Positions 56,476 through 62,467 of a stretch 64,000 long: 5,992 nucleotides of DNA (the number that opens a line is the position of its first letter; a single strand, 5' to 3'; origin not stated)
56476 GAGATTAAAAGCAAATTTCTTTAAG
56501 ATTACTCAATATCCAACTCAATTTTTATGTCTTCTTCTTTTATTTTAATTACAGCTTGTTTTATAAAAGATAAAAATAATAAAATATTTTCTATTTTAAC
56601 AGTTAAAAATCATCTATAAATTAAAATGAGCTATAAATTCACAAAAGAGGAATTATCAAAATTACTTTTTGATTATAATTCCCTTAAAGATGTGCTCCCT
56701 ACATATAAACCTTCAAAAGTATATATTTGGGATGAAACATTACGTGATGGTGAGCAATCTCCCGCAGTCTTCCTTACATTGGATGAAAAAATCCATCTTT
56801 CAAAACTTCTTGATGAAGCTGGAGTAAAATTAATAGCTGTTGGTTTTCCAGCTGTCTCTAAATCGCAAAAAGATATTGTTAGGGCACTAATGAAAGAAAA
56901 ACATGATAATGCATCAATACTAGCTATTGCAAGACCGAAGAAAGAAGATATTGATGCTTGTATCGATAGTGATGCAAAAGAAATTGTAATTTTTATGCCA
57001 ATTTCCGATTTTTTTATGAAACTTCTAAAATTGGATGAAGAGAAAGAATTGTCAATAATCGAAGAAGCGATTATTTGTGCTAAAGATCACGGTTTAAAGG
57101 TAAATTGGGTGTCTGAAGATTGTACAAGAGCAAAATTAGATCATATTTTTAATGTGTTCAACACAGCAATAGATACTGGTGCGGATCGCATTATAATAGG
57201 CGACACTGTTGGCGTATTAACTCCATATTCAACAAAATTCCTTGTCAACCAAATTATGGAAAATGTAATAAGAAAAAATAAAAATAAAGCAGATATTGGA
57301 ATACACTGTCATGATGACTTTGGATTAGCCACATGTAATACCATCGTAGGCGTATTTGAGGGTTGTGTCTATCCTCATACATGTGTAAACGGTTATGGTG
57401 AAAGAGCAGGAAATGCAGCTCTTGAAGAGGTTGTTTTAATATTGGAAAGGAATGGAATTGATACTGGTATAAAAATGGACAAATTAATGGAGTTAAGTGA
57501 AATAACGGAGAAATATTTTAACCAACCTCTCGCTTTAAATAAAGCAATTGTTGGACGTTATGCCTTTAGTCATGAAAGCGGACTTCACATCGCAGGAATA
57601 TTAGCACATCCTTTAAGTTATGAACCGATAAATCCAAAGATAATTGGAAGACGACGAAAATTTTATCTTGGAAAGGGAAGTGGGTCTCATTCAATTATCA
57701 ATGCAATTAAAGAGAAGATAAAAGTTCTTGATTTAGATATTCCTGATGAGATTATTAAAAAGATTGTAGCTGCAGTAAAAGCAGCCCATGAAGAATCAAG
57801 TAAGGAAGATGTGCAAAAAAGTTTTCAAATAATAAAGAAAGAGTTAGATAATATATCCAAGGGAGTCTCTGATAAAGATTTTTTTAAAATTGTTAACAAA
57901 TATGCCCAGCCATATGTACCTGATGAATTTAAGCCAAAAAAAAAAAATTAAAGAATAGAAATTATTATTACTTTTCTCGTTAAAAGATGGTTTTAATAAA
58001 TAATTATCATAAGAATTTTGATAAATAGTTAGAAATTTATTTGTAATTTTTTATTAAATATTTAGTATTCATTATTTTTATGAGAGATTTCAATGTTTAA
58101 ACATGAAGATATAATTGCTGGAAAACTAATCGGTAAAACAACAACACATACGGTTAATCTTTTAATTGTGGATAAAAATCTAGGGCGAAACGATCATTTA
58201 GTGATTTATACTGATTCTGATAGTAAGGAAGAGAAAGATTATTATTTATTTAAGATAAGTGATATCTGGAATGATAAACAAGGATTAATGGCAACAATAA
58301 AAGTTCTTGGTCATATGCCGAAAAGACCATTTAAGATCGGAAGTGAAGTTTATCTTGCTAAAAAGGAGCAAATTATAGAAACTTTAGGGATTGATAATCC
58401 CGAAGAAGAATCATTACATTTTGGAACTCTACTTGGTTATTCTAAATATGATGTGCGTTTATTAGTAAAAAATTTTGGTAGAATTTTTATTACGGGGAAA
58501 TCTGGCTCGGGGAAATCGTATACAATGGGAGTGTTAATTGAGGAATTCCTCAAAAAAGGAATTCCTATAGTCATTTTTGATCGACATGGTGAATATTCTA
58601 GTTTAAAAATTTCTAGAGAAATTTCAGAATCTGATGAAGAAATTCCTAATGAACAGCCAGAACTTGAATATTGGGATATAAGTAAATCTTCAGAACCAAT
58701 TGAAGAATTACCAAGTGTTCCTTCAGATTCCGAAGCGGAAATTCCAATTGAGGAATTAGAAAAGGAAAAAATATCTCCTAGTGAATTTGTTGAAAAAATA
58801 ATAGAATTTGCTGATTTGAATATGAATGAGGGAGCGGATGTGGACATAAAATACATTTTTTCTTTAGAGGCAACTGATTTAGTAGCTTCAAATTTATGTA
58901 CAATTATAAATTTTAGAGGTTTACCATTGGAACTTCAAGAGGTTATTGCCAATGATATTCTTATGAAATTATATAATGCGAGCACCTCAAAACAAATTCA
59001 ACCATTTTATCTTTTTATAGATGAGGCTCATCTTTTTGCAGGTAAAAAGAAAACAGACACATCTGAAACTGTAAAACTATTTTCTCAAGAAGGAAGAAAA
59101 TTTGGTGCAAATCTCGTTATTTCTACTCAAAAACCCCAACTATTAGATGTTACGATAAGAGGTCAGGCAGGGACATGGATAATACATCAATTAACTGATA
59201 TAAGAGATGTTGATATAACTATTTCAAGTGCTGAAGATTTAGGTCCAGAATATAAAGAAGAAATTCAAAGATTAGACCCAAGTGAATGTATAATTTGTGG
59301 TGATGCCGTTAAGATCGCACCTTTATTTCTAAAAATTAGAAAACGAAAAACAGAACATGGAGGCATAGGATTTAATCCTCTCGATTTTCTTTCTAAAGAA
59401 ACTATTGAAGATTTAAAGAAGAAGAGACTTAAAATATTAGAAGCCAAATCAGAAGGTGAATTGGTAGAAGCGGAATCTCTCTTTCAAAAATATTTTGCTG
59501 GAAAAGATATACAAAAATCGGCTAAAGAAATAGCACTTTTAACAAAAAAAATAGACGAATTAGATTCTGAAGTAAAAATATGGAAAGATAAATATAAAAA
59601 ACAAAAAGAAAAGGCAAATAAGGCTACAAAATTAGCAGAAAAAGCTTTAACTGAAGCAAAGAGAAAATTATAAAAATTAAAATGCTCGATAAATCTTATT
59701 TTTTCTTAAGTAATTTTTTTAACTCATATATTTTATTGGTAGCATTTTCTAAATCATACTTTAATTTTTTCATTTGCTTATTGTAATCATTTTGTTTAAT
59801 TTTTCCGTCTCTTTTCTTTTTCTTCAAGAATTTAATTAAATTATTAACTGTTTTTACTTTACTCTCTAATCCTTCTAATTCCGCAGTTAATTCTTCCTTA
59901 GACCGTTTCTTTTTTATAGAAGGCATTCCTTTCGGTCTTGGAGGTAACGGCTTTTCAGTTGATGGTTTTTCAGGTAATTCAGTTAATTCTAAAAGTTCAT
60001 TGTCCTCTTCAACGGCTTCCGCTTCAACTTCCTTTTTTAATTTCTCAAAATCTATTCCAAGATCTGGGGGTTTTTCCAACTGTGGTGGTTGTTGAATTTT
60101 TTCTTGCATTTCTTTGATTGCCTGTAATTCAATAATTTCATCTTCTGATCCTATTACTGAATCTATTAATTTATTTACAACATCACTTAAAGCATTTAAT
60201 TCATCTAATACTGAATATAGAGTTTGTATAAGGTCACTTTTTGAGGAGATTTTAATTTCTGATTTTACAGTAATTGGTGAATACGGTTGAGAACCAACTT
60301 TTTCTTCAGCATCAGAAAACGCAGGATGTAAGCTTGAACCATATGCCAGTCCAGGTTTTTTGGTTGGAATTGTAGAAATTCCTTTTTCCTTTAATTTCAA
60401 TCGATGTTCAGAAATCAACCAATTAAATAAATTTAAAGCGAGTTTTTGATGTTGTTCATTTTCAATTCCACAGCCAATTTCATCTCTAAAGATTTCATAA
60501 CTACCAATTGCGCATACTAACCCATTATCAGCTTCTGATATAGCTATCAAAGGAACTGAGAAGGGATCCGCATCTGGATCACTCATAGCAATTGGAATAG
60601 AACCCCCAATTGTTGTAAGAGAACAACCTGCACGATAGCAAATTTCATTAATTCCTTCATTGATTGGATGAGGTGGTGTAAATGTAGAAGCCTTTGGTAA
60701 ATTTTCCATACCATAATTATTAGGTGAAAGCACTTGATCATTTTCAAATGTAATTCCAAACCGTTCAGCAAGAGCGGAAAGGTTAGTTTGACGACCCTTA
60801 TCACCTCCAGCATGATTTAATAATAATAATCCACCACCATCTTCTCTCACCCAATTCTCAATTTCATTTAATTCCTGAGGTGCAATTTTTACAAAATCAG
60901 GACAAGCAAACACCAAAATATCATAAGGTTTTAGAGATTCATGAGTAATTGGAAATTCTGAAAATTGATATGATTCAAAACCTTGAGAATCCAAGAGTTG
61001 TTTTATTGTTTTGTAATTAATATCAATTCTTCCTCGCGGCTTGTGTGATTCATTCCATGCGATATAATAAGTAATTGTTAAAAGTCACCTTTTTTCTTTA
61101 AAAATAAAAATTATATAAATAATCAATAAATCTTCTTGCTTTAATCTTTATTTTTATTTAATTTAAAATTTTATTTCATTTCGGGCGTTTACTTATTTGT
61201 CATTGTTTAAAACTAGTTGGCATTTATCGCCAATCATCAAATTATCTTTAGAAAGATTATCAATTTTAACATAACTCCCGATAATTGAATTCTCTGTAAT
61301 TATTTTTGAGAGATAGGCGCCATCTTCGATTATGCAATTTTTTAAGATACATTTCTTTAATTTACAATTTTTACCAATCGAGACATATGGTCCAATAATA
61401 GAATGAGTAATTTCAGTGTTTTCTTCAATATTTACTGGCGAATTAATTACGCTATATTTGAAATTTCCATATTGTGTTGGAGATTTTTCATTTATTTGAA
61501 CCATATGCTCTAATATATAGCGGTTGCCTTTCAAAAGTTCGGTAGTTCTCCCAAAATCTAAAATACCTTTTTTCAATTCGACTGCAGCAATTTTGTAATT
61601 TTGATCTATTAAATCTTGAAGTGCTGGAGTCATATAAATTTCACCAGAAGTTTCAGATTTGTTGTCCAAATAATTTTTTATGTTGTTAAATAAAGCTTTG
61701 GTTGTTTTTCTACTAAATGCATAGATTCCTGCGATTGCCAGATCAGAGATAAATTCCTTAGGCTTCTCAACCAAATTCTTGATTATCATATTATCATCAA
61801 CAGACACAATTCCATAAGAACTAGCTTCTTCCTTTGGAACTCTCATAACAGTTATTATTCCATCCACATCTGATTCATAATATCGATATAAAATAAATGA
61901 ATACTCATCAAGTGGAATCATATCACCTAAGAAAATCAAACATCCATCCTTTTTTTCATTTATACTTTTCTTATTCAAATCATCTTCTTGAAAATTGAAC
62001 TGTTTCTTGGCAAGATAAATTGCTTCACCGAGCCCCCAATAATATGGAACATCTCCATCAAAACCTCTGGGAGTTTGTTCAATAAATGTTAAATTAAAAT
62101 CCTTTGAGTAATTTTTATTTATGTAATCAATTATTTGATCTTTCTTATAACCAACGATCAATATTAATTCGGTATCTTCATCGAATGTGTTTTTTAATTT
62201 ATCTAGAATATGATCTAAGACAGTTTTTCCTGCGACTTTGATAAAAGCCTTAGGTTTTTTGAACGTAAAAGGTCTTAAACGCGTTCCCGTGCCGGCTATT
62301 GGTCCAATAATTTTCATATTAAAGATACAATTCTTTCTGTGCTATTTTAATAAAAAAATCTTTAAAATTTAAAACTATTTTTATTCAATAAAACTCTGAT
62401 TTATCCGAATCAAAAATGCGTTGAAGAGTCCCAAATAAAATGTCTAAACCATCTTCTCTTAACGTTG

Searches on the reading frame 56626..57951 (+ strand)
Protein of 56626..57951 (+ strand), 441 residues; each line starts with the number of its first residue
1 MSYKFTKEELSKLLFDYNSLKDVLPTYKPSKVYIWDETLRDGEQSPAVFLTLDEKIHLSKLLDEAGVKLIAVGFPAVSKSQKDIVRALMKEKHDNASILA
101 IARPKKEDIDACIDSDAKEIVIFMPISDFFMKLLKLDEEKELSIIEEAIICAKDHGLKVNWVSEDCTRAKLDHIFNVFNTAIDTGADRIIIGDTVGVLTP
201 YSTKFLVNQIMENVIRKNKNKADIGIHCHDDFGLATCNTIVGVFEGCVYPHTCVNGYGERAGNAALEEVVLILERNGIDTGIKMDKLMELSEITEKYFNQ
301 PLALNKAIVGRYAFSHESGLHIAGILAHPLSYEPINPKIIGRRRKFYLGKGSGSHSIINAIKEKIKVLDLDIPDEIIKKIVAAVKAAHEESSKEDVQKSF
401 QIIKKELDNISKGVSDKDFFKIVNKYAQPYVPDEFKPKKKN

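Call 48: search_protein_families(library=pfam, proteins=[window:56626-57951:+], max_evalue=0.001)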
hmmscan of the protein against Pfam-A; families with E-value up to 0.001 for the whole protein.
window:56626-57951:+ (441 aa): 2 families
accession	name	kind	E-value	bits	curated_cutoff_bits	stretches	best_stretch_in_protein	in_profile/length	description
PF00682.25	HMGL-like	-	2.7e-67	227.4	29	1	31-292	1-258/260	HMGL-like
PF22617.1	HCS_D2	-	3.7e-18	66.1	27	1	308-390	1-80/82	Homocitrate synthase post-HMGL domain-like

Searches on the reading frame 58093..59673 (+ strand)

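Call 48: search_protein_families(library=pfam, proteins=[window:58093-59673:+], max_evalue=0.001)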
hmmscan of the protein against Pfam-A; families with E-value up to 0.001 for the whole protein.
window:58093-59673:+ (526 aa): 7 families
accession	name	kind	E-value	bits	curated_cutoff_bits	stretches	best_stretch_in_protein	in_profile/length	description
PF01935.23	DUF87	-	6.1e-18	66.2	23.2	1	109-234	2-138/220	Helicase HerA, central domain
PF05707.18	Zot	-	2.3e-05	24.4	20.3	0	306-360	84-140/197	Zonular occludens toxin (Zot)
PF05872.18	HerA_C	-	6.1e-05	22.3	22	0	132-179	25-72/502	Helicase HerA-like C-terminal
PF10412.15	TrwB_AAD_bind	-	6.5e-05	22.4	20.5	0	130-169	17-56/387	Type IV secretion-system coupling protein DNA-binding domain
PF12846.13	AAA_10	-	0.00046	19.8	27.5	0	127-171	20-64/362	AAA-like domain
PF13191.12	AAA_16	-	0.00047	21.1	32.6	0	130-314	26-143/167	AAA ATPase domain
PF19044.6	P-loop_TraG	-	0.00082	18.5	25.8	0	131-171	32-72/413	TraG P-loop domain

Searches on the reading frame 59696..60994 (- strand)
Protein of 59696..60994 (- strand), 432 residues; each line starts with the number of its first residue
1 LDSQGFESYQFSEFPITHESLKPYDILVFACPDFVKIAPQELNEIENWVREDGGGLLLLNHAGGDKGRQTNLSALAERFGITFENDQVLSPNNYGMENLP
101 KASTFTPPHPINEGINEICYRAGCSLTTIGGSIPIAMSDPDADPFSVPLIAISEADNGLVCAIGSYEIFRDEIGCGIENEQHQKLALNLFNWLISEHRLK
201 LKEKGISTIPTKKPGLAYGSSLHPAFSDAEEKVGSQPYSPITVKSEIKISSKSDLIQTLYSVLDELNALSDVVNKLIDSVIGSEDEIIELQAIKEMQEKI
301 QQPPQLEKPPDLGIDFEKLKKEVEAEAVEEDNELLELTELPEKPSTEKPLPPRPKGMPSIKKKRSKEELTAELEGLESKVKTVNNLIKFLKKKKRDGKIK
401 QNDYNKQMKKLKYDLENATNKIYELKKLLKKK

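Call 48: search_protein_families(library=pfam, proteins=[window:59696-60994:-], max_evalue=0.001)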
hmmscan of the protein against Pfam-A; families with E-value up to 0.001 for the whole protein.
window:59696-60994:- (432 aa): 2 families
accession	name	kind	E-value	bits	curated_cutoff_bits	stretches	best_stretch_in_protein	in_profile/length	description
PF23355.1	IFT52_GIFT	-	3.3e-13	49.7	27.2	1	15-93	37-113/246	IFT52 GIFT domain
PF09822.16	ABC_transp_aux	-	2e-05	24.4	34.7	1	7-141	27-193/288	ABC-type uncharacterized transport system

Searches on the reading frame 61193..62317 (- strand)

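Call 48: search_protein_families(library=pfam, proteins=[window:61193-62317:-], max_evalue=0.001)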
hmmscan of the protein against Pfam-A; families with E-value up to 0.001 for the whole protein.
window:61193-62317:- (374 aa): 7 families
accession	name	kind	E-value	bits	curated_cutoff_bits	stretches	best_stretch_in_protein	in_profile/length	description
PF00483.29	NTP_transferase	-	1.2e-25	91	21.2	1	8-269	7-243/245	Nucleotidyl transferase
PF25084.1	LbH_EIF2B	-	3.4e-09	37.1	54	1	288-354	21-89/105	EIF2B subunit epsilon LbH domain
PF24894.1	Hexapep_GlmU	-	3.5e-08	33.9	23.3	1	284-334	30-81/104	GlmU-like, C-terminal hexapeptide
PF00132.30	Hexapep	-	3.8e-05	23.6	27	0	305-337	1-35/36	Bacterial transferase hexapeptide (six repeats)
PF25247.1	LbH_GLGC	-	0.0002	21.8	27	0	318-359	6-49/135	GLGC left-handed parallel beta-helix domain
PF21711.3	DCTN5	-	0.00023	21.3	40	1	291-329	87-126/182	Dynactin subunit 5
PF12804.13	NTP_transf_3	-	0.00062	20.4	27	0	8-82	6-66/160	MobA-like NTP transferase domain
